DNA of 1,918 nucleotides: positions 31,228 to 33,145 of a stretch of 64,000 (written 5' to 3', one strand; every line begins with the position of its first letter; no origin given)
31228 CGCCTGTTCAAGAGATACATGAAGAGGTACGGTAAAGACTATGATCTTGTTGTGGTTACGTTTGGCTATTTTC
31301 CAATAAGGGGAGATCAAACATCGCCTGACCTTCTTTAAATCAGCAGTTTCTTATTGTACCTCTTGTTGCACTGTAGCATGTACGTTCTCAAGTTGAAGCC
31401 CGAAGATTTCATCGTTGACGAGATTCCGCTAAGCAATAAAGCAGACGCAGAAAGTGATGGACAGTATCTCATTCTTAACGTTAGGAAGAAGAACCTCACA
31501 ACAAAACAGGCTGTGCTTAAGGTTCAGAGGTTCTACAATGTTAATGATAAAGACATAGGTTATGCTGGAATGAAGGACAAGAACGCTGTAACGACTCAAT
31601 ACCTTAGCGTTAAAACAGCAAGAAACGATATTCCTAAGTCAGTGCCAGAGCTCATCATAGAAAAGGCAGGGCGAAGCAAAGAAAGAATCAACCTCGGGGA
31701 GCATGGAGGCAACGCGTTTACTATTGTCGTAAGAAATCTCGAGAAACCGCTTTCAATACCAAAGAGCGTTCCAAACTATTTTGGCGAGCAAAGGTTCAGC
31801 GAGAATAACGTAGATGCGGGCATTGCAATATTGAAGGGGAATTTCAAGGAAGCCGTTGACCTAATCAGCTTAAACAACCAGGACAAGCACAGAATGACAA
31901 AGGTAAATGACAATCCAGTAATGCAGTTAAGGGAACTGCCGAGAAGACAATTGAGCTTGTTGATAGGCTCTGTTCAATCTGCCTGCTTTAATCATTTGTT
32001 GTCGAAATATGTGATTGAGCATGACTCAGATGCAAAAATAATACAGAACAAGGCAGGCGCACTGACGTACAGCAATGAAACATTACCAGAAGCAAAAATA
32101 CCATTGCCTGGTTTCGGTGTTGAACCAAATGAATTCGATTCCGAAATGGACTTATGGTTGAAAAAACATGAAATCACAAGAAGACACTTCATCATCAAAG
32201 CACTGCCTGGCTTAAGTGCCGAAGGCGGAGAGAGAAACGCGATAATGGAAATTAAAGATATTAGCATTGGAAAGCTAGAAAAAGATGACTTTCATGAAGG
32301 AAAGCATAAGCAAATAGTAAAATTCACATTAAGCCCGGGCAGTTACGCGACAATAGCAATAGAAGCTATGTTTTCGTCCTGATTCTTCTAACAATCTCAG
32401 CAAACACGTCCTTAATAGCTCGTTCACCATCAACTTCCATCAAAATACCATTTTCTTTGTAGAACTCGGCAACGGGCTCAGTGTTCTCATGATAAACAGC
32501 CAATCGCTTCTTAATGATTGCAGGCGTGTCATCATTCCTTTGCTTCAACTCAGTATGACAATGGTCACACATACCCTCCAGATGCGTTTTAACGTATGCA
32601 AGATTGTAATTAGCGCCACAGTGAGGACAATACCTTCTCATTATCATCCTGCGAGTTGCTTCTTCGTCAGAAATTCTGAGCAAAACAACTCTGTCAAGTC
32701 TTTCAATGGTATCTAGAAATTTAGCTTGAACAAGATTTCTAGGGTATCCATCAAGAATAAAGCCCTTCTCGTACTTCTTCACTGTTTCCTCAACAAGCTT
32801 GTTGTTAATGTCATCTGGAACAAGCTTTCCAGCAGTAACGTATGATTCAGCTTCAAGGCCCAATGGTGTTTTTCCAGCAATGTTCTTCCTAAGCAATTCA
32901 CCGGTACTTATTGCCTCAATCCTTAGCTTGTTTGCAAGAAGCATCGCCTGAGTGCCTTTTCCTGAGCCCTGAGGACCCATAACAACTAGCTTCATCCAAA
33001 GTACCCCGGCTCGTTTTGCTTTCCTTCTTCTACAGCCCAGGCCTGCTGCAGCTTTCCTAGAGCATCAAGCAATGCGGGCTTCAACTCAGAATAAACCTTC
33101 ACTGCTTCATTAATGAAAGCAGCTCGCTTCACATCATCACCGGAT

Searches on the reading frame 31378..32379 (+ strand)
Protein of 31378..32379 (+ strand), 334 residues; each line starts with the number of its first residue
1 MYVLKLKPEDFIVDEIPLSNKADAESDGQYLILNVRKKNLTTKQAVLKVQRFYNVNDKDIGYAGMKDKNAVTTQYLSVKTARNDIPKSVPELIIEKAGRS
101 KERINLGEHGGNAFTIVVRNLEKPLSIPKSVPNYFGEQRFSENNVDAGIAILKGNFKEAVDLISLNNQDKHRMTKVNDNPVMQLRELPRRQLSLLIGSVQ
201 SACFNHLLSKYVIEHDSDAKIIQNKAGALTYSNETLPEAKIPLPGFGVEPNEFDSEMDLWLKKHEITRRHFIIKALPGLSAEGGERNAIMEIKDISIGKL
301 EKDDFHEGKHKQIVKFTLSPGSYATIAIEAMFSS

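Call 12: find_related_loci(query=window:31378-32379:+, collection=genome_contigs, flank=10000)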
Query window:31378-32379:+ (334 aa) in genome_contigs; peptide patterns used: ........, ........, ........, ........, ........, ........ (x = any residue, [..] = any of these).
600 stretches matched a pattern (row limit reached: there are more); 578 encode a relative of the query (tblastn E <= 1e-3); the best 80 are kept; 80 distinct loci.
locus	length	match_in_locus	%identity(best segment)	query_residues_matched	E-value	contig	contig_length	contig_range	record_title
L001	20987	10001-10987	36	1-334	7e-53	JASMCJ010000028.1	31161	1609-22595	MAG: Candidatus Woesearchaeota archaeon isolate ETNP3_MAG_14 c_000000684974, whole genome shotgun sequence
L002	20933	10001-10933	37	8-332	9e-52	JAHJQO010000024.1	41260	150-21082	MAG: Nanoarchaeota archaeon isolate OS_PC_MetaG.mb.11 OS_PC_MetaG.mb.11_k141_269508, whole genome shotgun sequence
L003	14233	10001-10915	36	1-332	2e-50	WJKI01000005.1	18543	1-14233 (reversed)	MAG: Candidatus Woesearchaeota archaeon isolate Bin_473 k141_245949, whole genome shotgun sequence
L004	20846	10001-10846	37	4-331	4e-50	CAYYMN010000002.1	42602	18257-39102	MAG TPA_asm: Candidatus Woesearchaeota archaeon isolate binchicken_co191_122 genome assembly, contig: NODE_793_length_42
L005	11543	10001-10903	35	2-332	9e-48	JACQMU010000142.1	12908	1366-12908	MAG: Candidatus Woesearchaeota archaeon isolate NC_groundwater_1237_Ag_S-0.1um_39_34 S_p1_S3_coassembly_k141_1933710, wh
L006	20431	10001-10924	35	1-332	4e-47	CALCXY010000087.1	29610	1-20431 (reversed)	MAG TPA_asm: Candidatus Woesearchaeota archaeon isolate ERR599062_bin.4_CONCOCT_v1.1_MAG genome assembly, contig: ERZ841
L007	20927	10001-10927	34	4-333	4e-46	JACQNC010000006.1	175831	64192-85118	MAG: Candidatus Woesearchaeota archaeon isolate NC_groundwater_1245_Ag_S-0.1um_57_86 S_p1_S3_coassembly_k141_648917, who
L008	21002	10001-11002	33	1-332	3e-46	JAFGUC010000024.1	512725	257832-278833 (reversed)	MAG: Candidatus Woesearchaeota archaeon isolate ZodW_maxbin.125 k87_5199533, whole genome shotgun sequence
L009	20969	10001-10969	35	1-333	2e-46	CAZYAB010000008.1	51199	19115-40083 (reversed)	MAG TPA_asm: uncultured Methanosarcinales archaeon isolate SRP077602_co2_46 genome assembly, contig: NODE_1016_length_51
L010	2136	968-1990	34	1-332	1e-46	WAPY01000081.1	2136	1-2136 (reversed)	MAG: Candidatus Woesearchaeota archaeon isolate S145_55_esom k151_282156, whole genome shotgun sequence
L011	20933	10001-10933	34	1-331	9e-46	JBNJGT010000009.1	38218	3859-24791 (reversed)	MAG: Nanobdellota archaeon isolate Y22_30dBSe2.bin.114 NODE_377_length_38218_cov_33.976993, whole genome shotgun sequenc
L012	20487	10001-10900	35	1-333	2e-45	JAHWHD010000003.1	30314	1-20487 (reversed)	MAG: Candidatus Woesearchaeota archaeon isolate FT1_799 k127_68319, whole genome shotgun sequence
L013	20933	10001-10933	32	2-333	5e-43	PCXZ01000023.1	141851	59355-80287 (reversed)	MAG: Candidatus Woesearchaeota archaeon CG10_big_fil_rev_8_21_14_0_10_44_13 CG10_8_21_14_0.10_scaffold_424_c, whole geno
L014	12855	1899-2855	35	1-332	1e-41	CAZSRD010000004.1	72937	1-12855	MAG TPA_asm: uncultured Methanosarcinales archaeon isolate SRP178699_co1_479 genome assembly, contig: NODE_263_length_72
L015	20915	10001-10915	34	1-333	4e-41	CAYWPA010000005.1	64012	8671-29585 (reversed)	MAG TPA_asm: uncultured Methanosarcinales archaeon isolate ERP125453_co1_72 genome assembly, contig: NODE_276_length_640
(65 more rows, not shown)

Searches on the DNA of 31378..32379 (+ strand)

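Call 98: search_rna_families(sources=[L002, L011, L001, L004, L037], threshold=gathering)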
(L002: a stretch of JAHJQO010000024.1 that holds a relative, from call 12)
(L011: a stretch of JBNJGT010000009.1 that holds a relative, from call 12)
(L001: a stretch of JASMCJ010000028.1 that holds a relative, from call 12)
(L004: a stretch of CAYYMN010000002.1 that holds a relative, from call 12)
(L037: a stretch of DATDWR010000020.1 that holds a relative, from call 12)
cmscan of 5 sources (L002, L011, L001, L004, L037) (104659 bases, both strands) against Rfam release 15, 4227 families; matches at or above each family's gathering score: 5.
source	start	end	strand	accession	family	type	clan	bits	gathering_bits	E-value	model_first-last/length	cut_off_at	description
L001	8828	8943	-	RF00001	5S_rRNA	Gene; rRNA;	CL00113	76.3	38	3.5e-14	1-120/120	no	5S ribosomal RNA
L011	2346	2420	-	RF00005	tRNA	Gene; tRNA;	CL00001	70.1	29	4.9e-13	1-71/71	no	tRNA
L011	9872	9946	-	RF00005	tRNA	Gene; tRNA;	CL00001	63.9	29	2.4e-11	1-71/71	no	tRNA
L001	14588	14674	-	RF00005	tRNA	Gene; tRNA;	CL00001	55.6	29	4.8e-09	1-71/71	no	tRNA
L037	20020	20107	+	RF00005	tRNA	Gene; tRNA;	CL00001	38.2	29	0.00029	1-71/71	no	tRNA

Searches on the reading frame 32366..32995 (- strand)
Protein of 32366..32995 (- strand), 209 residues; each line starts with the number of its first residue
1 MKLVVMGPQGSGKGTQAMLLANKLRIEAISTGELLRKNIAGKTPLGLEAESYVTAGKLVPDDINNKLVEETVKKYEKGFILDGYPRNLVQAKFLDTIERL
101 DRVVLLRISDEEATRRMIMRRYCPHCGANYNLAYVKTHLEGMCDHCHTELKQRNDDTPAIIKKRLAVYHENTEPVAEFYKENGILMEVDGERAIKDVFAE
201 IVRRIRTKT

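Call 11: find_encoding_contigs(protein=window:32366-32995:-, flank=10000, max_places=10)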
Protein window:32366-32995:- (209 aa): no gene with exactly this product is on record in the collection.
